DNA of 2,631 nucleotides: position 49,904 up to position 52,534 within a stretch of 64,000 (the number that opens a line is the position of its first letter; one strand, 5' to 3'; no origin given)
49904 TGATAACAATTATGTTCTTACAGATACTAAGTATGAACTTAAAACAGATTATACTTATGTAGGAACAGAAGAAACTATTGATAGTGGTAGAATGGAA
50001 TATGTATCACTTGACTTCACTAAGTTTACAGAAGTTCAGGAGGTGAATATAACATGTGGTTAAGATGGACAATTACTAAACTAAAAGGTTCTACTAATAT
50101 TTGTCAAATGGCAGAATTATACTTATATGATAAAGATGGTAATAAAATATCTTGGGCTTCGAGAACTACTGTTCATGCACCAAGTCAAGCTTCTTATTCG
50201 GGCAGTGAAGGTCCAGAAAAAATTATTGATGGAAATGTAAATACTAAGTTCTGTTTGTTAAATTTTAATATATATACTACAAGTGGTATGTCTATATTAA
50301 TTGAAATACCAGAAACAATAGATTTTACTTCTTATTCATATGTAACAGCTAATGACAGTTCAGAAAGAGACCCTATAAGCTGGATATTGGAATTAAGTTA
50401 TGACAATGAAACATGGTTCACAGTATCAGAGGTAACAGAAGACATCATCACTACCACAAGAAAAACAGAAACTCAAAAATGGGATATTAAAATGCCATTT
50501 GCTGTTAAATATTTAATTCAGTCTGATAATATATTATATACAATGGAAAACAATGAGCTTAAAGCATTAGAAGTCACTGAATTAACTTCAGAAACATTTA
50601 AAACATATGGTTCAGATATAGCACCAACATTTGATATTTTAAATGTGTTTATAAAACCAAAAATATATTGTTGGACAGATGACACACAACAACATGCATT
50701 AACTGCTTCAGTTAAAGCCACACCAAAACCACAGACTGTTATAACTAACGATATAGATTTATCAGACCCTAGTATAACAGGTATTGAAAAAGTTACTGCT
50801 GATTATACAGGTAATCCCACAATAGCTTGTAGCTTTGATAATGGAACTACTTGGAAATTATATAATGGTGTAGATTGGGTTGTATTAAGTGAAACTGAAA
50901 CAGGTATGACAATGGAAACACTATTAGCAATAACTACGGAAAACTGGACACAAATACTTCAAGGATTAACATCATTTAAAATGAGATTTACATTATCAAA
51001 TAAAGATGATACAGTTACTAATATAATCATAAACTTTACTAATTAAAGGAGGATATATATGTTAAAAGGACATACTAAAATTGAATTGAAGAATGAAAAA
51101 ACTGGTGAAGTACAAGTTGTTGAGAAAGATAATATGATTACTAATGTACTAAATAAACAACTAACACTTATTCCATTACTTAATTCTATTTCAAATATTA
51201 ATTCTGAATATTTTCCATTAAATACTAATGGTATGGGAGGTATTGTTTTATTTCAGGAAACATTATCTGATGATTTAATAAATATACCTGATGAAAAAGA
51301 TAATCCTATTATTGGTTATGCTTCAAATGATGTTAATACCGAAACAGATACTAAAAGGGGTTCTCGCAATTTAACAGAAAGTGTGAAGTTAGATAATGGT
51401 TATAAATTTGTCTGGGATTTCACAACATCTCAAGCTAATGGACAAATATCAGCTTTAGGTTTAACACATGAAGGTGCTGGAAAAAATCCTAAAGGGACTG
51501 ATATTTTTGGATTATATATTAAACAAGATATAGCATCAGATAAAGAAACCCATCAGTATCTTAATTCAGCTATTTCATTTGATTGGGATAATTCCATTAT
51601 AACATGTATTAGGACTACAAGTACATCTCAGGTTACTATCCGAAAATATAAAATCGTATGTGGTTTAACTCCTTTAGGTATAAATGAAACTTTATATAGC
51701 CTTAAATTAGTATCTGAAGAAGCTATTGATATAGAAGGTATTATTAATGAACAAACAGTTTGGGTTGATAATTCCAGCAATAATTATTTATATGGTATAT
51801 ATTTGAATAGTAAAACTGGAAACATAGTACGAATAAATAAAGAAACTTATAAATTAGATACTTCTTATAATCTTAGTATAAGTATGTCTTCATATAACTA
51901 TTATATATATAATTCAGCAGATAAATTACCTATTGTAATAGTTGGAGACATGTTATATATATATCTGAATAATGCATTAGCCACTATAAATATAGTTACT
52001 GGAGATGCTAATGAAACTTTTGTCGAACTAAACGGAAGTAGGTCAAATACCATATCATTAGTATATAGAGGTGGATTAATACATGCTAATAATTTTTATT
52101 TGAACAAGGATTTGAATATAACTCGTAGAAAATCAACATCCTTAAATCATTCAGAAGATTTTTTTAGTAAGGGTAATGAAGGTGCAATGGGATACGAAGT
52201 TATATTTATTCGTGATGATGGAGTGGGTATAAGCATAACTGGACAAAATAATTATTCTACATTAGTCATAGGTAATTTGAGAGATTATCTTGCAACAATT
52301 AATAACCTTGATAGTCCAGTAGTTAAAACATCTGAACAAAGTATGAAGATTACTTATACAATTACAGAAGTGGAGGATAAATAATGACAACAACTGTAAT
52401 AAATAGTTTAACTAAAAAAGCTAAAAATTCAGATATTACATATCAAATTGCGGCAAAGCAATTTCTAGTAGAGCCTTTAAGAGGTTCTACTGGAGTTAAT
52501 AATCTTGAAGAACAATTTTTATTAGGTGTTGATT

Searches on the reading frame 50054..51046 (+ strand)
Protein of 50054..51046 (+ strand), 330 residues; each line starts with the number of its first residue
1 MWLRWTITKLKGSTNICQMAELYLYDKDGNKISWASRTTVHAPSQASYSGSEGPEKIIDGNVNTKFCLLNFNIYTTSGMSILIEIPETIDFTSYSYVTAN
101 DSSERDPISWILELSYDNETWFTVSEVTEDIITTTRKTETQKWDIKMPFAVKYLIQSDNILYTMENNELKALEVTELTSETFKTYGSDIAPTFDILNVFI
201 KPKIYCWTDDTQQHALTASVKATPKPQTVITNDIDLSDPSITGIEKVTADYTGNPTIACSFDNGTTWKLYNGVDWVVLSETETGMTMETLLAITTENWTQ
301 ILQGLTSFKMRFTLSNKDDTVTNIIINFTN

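Call 4: search_protein_families(library=pfam, proteins=[window:50054-51046:+], max_evalue=0.1)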
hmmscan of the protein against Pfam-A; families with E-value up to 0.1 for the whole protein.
window:50054-51046:+ (330 aa): 2 families
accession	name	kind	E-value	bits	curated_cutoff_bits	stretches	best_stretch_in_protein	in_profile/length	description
PF00754.31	F5_F8_type_C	-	1.5e-06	28.8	28.2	1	45-153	7-107/127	F5/8 type C domain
PF02012.26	BNR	-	0.063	13.7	27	0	259-269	2-12/12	BNR/Asp-box repeat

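Call 6: search_protein_families(library=phrogs, proteins=[window:50054-51046:+], max_evalue=0.01)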
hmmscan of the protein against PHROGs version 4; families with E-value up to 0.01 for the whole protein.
window:50054-51046:+ (330 aa): 3 families
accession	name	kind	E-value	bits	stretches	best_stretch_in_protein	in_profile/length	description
phrog_5811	-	unknown function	3.2e-06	27.3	1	152-316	266-442/571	-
phrog_16348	-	unknown function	4.2e-06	26.3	0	151-312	584-754/818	-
phrog_17517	-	tail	0.0002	21.6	1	42-154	29-133/227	tail protein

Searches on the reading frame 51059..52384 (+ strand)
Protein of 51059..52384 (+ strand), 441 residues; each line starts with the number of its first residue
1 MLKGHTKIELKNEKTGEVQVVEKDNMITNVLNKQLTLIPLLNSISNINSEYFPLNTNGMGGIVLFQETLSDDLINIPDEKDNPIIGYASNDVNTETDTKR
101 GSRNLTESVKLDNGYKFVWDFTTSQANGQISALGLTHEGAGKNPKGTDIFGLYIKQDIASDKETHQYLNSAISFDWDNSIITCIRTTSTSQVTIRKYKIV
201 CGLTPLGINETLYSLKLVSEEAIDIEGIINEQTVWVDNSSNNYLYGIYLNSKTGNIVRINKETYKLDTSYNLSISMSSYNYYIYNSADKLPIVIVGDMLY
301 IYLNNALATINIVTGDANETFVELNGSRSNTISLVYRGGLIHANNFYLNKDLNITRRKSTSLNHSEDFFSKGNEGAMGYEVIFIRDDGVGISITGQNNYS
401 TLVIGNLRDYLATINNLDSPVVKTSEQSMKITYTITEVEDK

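Call 4: search_protein_families(library=pfam, proteins=[window:51059-52384:+], max_evalue=0.1)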
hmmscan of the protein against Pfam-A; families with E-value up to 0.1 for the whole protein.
window:51059-52384:+ (441 aa): 0 families

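Call 6: search_protein_families(library=phrogs, proteins=[window:51059-52384:+], max_evalue=0.01)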
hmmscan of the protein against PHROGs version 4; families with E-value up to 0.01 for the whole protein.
window:51059-52384:+ (441 aa): 3 families
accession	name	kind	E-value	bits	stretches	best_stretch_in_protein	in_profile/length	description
phrog_19291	-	unknown function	2.2e-53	183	1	1-439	1-451/452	-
phrog_37341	-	unknown function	8.8e-11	43.2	1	2-99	3-108/111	-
phrog_25763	-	unknown function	2.1e-06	27.7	1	2-436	37-459/461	-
